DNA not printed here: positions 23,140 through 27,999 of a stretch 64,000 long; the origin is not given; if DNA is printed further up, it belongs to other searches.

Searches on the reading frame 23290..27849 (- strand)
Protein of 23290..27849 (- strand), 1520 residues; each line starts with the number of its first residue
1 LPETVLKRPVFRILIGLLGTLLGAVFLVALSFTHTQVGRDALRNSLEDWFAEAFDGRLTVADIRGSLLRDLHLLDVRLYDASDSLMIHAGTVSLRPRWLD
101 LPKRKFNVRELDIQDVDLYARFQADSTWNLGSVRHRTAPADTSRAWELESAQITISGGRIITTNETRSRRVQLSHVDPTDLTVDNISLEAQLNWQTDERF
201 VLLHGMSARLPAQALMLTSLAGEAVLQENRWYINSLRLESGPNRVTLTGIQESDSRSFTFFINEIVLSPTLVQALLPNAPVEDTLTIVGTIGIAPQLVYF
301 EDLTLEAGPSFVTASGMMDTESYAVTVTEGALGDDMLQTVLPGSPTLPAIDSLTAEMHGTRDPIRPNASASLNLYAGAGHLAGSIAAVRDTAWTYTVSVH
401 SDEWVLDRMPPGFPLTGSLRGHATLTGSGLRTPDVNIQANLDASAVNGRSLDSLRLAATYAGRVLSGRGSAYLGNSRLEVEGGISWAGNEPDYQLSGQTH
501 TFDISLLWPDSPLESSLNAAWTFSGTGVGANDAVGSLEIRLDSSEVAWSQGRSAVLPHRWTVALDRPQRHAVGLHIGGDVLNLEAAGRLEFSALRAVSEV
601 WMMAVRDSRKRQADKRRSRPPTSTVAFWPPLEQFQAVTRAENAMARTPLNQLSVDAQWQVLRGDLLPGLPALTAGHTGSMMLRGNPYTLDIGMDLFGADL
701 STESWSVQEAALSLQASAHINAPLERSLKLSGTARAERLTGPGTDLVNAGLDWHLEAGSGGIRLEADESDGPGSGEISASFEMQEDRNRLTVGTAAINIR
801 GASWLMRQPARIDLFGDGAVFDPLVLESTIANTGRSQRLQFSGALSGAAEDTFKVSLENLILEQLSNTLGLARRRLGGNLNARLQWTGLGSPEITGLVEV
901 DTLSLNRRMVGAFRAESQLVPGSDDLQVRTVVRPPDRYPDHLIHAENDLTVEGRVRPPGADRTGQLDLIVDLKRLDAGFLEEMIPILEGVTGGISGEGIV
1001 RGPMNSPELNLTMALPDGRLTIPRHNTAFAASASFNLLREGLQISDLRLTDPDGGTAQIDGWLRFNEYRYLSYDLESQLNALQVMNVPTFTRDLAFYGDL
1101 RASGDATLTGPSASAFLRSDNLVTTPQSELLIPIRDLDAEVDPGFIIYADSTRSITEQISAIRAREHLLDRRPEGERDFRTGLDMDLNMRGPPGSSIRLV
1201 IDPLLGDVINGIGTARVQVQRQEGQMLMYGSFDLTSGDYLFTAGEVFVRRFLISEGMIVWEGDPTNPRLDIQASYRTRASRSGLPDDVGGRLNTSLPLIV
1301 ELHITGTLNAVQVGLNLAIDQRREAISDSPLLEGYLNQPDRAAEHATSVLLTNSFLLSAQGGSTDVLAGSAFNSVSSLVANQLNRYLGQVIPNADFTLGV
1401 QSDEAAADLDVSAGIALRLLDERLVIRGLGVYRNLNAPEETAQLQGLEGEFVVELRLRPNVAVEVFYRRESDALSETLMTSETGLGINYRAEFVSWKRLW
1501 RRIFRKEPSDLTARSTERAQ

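Call 32: search_protein_families(library=pfam, proteins=[window:23290-27849:-], max_evalue=0.001)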
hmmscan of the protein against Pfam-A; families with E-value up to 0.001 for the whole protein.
window:23290-27849:- (1520 aa): 2 families
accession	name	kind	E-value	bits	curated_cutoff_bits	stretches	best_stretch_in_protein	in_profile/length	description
PF04357.19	TamB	-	5.1e-44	151.5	22.4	1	1049-1493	3-381/381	TamB, inner membrane protein subunit of TAM complex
PF05359.17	DUF748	-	7.3e-07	28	50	1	23-189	22-190/1037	Domain of Unknown Function (DUF748)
